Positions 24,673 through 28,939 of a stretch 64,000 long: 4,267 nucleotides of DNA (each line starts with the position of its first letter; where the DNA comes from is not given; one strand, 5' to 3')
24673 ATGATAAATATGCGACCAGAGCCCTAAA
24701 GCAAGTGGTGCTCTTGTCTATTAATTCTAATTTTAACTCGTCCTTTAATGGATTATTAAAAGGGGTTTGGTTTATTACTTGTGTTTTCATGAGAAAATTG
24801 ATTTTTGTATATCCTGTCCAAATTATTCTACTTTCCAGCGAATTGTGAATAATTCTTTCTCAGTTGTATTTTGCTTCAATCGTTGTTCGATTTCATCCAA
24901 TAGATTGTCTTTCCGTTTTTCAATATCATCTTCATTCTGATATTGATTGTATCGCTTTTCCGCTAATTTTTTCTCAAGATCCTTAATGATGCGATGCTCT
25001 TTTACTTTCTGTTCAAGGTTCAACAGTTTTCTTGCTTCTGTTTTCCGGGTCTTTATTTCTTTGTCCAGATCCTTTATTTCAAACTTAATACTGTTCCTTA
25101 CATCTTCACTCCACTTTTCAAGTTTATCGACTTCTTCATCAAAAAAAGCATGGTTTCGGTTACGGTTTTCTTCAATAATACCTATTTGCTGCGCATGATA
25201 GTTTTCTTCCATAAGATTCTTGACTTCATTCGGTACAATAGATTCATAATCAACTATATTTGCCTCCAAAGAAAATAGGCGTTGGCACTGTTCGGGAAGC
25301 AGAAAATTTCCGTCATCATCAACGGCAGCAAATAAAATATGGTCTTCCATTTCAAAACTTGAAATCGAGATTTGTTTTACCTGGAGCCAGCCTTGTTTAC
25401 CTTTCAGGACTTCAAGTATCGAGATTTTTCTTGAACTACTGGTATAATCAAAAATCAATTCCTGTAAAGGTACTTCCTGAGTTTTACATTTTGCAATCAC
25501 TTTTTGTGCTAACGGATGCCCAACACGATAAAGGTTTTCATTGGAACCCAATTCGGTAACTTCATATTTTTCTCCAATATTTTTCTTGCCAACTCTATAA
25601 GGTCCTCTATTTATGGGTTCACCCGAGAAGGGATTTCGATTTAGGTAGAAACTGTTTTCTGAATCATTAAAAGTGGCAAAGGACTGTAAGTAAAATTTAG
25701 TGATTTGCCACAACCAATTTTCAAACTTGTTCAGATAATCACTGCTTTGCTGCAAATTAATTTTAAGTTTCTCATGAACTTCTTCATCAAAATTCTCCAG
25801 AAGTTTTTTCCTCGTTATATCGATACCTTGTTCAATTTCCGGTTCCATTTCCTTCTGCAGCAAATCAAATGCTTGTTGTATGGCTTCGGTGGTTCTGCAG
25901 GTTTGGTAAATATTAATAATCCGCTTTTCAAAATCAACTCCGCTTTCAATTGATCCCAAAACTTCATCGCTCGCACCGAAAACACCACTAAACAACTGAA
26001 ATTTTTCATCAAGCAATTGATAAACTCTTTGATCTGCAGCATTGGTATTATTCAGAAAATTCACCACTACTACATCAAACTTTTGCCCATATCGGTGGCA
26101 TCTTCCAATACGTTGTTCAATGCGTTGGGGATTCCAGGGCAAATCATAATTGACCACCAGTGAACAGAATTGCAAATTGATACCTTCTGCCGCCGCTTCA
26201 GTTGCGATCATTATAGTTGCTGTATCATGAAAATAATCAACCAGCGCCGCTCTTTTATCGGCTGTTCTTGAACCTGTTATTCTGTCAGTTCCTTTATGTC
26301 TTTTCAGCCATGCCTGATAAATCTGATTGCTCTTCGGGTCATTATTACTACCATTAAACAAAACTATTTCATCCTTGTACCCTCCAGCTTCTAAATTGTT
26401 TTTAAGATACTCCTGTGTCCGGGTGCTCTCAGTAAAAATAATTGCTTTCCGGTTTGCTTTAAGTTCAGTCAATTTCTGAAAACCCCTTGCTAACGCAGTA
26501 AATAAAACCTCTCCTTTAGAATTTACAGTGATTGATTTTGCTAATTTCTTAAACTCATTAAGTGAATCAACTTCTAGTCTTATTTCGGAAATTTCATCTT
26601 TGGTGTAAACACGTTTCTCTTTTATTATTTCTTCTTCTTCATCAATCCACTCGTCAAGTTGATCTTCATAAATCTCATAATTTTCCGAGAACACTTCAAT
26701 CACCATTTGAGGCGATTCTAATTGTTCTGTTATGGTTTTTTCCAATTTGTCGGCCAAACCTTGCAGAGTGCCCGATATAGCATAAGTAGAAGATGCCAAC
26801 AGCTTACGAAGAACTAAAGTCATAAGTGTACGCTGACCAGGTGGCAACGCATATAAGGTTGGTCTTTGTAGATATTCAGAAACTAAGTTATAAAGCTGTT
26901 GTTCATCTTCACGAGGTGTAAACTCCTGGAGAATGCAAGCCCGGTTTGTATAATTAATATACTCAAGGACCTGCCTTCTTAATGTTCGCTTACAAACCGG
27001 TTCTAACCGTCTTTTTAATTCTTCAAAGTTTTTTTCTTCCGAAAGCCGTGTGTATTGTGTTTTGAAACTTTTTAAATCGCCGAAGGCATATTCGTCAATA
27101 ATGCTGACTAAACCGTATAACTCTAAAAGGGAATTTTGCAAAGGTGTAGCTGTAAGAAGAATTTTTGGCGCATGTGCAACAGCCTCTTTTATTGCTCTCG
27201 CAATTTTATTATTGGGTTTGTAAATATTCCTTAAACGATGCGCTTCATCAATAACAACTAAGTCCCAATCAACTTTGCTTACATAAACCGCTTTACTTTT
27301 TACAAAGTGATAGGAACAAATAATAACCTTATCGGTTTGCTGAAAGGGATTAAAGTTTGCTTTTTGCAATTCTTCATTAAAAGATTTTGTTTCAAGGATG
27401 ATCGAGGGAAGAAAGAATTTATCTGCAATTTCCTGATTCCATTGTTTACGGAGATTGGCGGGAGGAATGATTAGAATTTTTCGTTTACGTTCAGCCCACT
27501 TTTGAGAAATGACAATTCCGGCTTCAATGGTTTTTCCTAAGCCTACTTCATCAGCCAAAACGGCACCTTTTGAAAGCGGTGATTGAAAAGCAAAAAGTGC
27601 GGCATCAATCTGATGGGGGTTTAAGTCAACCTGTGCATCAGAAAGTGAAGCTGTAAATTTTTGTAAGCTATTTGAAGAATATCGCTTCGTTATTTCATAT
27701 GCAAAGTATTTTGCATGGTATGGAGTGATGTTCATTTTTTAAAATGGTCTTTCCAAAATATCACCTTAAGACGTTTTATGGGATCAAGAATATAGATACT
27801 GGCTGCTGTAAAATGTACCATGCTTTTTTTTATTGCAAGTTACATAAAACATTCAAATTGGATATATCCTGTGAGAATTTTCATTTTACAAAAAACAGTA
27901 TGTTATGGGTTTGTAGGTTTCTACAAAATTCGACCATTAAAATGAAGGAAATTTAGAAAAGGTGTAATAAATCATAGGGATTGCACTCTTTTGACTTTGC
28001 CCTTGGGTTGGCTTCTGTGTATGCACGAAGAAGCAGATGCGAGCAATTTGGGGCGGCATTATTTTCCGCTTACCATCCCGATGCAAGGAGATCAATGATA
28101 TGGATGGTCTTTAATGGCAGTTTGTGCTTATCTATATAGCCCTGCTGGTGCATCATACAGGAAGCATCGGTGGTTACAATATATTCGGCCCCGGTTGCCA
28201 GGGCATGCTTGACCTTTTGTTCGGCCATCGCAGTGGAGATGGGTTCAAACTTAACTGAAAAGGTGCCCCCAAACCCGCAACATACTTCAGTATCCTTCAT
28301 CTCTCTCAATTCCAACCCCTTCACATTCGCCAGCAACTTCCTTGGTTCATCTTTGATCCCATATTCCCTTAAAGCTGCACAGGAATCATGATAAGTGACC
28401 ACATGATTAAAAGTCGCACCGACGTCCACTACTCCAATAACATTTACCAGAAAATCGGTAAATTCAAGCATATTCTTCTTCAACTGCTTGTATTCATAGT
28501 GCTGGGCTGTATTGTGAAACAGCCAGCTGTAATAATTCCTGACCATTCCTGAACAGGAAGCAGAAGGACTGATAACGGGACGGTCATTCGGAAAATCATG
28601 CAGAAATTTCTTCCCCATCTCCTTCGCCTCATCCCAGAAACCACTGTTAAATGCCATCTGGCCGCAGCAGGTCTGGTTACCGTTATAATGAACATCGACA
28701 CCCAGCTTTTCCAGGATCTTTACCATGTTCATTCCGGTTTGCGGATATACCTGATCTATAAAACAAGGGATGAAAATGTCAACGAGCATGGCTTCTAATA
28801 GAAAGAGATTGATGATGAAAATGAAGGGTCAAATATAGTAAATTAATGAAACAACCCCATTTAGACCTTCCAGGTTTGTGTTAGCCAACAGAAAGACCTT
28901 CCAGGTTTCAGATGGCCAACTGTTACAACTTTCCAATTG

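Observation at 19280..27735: SNF2 ATPase / PLD nuclease / beta-class MTase / type III Res operon: a composite restriction-type system that is neither plain type III R-M nor canonical DISARM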

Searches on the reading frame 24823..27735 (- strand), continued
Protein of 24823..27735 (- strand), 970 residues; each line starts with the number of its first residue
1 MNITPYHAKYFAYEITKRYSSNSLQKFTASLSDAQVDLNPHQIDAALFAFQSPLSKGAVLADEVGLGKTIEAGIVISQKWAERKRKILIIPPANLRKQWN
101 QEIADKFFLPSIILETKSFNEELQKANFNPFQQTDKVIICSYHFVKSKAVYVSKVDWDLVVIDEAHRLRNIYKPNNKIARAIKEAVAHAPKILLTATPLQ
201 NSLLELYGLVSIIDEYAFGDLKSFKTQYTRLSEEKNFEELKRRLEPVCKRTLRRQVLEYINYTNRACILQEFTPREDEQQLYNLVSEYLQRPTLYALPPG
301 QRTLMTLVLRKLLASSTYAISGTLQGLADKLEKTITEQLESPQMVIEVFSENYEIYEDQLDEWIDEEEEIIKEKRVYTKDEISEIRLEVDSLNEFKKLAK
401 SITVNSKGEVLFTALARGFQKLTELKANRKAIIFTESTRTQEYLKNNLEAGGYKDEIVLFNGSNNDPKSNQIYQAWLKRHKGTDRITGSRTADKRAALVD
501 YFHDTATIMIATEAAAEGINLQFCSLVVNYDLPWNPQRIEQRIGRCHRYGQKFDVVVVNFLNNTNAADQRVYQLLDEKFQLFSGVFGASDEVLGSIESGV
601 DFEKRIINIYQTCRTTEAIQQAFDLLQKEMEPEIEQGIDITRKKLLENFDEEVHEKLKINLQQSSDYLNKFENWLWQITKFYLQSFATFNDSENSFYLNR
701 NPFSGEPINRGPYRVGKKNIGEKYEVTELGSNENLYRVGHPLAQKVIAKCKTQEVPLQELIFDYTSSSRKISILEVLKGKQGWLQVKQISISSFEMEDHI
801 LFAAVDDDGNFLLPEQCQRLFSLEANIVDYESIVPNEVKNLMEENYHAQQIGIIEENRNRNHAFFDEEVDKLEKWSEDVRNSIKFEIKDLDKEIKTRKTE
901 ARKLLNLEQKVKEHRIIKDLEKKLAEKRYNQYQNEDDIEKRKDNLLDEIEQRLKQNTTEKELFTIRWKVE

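Call 50: get_annotated_region(hit=H5, flank=10000)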
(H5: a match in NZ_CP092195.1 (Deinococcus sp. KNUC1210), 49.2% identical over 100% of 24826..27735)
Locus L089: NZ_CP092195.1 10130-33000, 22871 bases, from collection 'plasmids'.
description: Deinococcus sp. KNUC1210 plasmid unnamed8, complete sequence
organism: Deinococcus sp. KNUC1210 (NCBI taxid 2917691)
taxonomy: Bacteria; Deinococcota; Deinococci; Deinococcales; Deinococcaceae; Deinococcus; Deinococcus sp. KNUC1210
host: -; source: Setaria viridis,cell culture,rhizospheric soil; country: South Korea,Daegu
typing (MOB-suite, as given by PLSDB): non-mobilizable
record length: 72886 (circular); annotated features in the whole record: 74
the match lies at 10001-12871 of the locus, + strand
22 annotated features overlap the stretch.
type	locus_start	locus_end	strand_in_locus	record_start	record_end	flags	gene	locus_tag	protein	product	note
CDS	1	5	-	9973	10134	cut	-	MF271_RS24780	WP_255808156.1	universal stress protein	-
CDS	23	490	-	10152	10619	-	-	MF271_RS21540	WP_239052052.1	DUF6691 family protein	-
CDS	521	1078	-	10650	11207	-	-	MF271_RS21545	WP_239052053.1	YeeE/YedE thiosulfate transporter family protein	-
CDS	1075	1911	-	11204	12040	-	-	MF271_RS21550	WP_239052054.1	sulfite exporter TauE/SafE family protein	GO:0006810 - transport [Evidence IEA]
CDS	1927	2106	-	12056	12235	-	-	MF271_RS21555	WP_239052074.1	rhodanese-like domain-containing protein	-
CDS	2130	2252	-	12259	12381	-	-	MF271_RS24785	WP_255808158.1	hypothetical protein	-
CDS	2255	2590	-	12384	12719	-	-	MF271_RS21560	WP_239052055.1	rhodanese-like domain-containing protein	-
CDS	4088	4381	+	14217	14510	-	-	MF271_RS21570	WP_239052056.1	metal-sensitive transcriptional regulator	-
CDS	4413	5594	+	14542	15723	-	-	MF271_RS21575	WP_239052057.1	MFS transporter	GO:0055085 - transmembrane transport [Evidence IEA]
CDS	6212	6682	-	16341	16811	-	-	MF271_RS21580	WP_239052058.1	hypothetical protein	-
CDS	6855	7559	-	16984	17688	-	-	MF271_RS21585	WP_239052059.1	hypothetical protein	-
CDS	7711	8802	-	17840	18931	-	-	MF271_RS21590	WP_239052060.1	transposase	-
CDS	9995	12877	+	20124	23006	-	-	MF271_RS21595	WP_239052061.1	SNF2-related protein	-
CDS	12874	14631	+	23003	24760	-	-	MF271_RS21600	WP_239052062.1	AIPR family protein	-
CDS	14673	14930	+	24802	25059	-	-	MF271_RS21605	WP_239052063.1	helix-turn-helix transcriptional regulator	-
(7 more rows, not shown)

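Call 51: get_annotated_region(hit=H2, flank=10000)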
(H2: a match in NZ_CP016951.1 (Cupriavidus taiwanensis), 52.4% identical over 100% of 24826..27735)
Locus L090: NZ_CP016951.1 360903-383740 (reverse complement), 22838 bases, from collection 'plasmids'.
description: Cupriavidus taiwanensis strain SWF66294 plasmid unnamed, complete sequence
organism: Cupriavidus taiwanensis (NCBI taxid 164546)
taxonomy: Bacteria; Pseudomonadota; Betaproteobacteria; Burkholderiales; Burkholderiaceae; Cupriavidus; Cupriavidus taiwanensis
host: -; source: Mimosa,single cell,nodules; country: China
typing (MOB-suite, as given by PLSDB): conjugative; relaxase MOBH,MOBP; mating-pair formation MPF_T
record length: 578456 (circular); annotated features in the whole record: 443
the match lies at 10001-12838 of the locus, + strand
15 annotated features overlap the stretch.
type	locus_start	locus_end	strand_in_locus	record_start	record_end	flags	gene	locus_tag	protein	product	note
CDS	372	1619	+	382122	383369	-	-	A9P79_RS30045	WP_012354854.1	H-NS histone family protein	-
CDS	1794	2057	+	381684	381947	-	-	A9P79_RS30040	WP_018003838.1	H-NS histone family protein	-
CDS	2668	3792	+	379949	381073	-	-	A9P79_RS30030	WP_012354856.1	DUF262 domain-containing protein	-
CDS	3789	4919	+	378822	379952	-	-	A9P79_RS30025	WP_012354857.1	DUF3696 domain-containing protein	-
CDS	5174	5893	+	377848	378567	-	-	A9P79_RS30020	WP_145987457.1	hypothetical protein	-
CDS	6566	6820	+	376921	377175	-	-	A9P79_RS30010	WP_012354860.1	H-NS family nucleoid-associated regulatory protein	GO:0006355 - regulation of DNA-templated transcription [Evidence IEA]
CDS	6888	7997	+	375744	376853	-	-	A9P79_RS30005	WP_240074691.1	competence protein CoiA family protein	-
CDS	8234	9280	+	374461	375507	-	-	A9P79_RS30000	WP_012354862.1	DNA-binding protein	-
CDS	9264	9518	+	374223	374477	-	-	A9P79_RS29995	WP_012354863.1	H-NS family nucleoid-associated regulatory protein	GO:0006355 - regulation of DNA-templated transcription [Evidence IEA]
CDS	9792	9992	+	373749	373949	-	-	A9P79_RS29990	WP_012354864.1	helix-turn-helix domain-containing protein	-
CDS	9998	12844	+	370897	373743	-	-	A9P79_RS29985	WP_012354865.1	SNF2-related protein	-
CDS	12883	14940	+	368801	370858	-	-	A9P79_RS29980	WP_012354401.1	site-specific DNA-methyltransferase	GO:0006306 - DNA methylation [Evidence IEA]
CDS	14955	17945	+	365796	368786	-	-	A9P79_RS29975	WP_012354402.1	DEAD/DEAH box helicase family protein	-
CDS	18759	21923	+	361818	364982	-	-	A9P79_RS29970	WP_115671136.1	N-6 DNA methylase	GO:0006306 - DNA methylation [Evidence IEA]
CDS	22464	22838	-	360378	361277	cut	-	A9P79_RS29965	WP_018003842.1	hypothetical protein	-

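Call 62: search_dna_similar(query=window:24826-27735:-, collection=plasmids, mode=protein, max_rows=60, max_evalue=1e-30, rows=spread)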
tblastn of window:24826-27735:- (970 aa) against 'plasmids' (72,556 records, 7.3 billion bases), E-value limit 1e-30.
Records with a match: 92; places in all: 95; records where one place covers at least 80% of the query: 45.
Best place of each record, by identity: <60% 92.
By first word of the organism name: Salmonella 15; Klebsiella 11; Halobacterium 10; Providencia 5; Natrinema 5; Escherichia 2; Aeromonas 2; Roseomonas 2; Haloferax 2; Halalkalicoccus 2; and 32 more.
By predicted mobility (MOB-suite, as given by PLSDB): non-mobilizable 55; conjugative 33; mobilizable 4.
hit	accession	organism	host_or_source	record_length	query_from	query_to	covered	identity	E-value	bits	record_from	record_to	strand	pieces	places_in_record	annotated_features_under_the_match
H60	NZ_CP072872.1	Rhizobium sp. NLR16a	lentil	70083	3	970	100%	54.2%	0e+0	1001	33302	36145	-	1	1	SNF2-related protein | helix-turn-helix domain-containing protein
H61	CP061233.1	Escherichia coli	Sheep,cell culture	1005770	1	969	100%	51.0%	0e+0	931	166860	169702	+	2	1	none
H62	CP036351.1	Planctomycetes bacterium K2D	-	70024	4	969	100%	49.3%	0e+0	920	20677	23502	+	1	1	rapA: RNA polymerase-associated protein RapA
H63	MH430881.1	Salmonella enterica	-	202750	1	970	100%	45.4%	0e+0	823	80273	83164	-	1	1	rapA_1: RNA polymerase-associated protein RapA | hypothetical protein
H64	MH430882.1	Salmonella enterica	-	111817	1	970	100%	45.4%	0e+0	823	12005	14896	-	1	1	rapA_2: RNA polymerase-associated protein RapA | hypothetical protein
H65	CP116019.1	Salmonella enterica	cell culture,pig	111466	1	970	100%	45.4%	0e+0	823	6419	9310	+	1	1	SNF2-related protein | helix-turn-helix domain-containing protein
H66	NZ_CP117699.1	Salmonella enterica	Homo sapiens,tissue sample,leg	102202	1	970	100%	45.4%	0e+0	823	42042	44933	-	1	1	SNF2-related protein | helix-turn-helix domain-containing protein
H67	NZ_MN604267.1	Salmonella enterica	-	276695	1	970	100%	45.4%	0e+0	823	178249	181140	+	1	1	SNF2-related protein | helix-turn-helix domain-containing protein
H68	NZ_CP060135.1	Salmonella enterica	slaughtered pig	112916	1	970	100%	45.4%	0e+0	823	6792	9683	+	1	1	SNF2-related protein | helix-turn-helix domain-containing protein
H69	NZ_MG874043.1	Salmonella sp.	-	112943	1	970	100%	45.4%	0e+0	823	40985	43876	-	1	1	SNF2-related protein | helix-turn-helix domain-containing protein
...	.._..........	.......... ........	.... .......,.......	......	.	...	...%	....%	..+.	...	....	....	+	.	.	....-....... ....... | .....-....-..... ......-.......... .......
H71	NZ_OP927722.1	Salmonella sp.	-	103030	1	970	100%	45.4%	0e+0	823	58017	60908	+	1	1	SNF2-related protein | helix-turn-helix domain-containing protein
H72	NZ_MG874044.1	Salmonella sp.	-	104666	1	970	100%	45.3%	0e+0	824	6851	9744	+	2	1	helix-turn-helix domain-containing protein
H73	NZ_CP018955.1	Escherichia coli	Homo sapiens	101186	1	969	100%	44.5%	0e+0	818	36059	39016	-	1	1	SNF2-related protein | helix-turn-helix transcriptional regulator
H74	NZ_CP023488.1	Klebsiella pneumoniae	Homo sapiens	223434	1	969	100%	44.4%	0e+0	815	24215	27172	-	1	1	SNF2-related protein | helix-turn-helix transcriptional regulator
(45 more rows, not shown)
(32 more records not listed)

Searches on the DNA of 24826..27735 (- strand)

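Call 86: search_dna_similar(query=L087:9769-19521:+, collection=ecoli_genomes, mode=near, max_rows=8)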
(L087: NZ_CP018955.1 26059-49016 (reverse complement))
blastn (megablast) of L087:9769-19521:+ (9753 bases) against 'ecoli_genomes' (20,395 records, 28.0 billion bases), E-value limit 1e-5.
Records with a match: 170; places in all: 185; records where one place covers at least 80% of the query: 2.
Genomes with a match: 157 of 5426; with a place that covers at least 80% of the query: 2. Places per genome that has any: lowest 1, median 1, highest 8. On chromosomes: 4 places; on plasmids: 181.
Best place of each record, by identity: >=99% 167; 95-99% 1; 80-90% 2.
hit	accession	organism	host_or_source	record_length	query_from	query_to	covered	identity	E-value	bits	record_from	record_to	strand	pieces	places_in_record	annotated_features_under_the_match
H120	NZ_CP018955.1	Escherichia coli strain Ecol_316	Homo sapiens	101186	1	9753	100%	100.0%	0e+0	18011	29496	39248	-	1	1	DEAD/DEAH box helicase family protein | site-specific DNA-methyltransferase | SNF2-related protein | helix-turn-helix domain-containing protein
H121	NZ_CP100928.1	Escherichia coli strain ET729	sediment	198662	1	9753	100%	100.0%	0e+0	18005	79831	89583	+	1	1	DEAD/DEAH box helicase family protein | site-specific DNA-methyltransferase | SNF2-related protein | helix-turn-helix transcriptional regulator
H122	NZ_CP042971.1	Escherichia coli strain CFSAN061769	missing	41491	8324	8621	3%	99.7%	1e-150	545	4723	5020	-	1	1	DUF1158 domain-containing protein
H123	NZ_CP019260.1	Escherichia coli strain 13C1065T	chicken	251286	8324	8621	3%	99.7%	1e-150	545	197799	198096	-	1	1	DUF1158 domain-containing protein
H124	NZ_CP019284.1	Escherichia coli strain 13P484A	pig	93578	8324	8621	3%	99.7%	1e-150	545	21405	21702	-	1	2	DUF1158 domain-containing protein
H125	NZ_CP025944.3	Escherichia coli strain SCEC020023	Homo sapiens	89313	8324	8621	3%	99.7%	1e-150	545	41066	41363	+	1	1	DUF1158 domain-containing protein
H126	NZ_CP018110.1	Escherichia coli strain MRSN346595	Homo sapiens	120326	8324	8621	3%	99.7%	1e-150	545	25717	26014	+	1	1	DUF1158 domain-containing protein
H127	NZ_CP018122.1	Escherichia coli strain MRSN346355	Homo sapiens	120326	8324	8621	3%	99.7%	1e-150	545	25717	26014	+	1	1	DUF1158 domain-containing protein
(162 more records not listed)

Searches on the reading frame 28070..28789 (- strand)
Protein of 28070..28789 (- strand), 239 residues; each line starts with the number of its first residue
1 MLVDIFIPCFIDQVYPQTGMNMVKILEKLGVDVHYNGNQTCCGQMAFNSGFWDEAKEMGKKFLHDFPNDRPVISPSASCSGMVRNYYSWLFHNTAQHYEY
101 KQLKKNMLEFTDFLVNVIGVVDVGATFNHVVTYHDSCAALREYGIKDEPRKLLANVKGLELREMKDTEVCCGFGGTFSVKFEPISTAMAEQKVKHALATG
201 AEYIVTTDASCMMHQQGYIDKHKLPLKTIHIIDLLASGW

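Call 6: search_protein_families(library=pfam, proteins=[window:28070-28789:-], max_evalue=0.01)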
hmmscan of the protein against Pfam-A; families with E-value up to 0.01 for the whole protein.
window:28070-28789:- (239 aa): 1 family
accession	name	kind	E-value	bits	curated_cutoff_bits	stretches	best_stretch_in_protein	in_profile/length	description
PF02754.22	CCG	-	4e-37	126.6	20.6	2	131-214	1-83/85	Cysteine-rich domain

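Call 82: search_protein_families(library=padloc, proteins=[window:28070-28789:-], max_evalue=0.0001)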
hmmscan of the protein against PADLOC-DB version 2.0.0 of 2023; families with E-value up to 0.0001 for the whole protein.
window:28070-28789:- (239 aa): 0 families
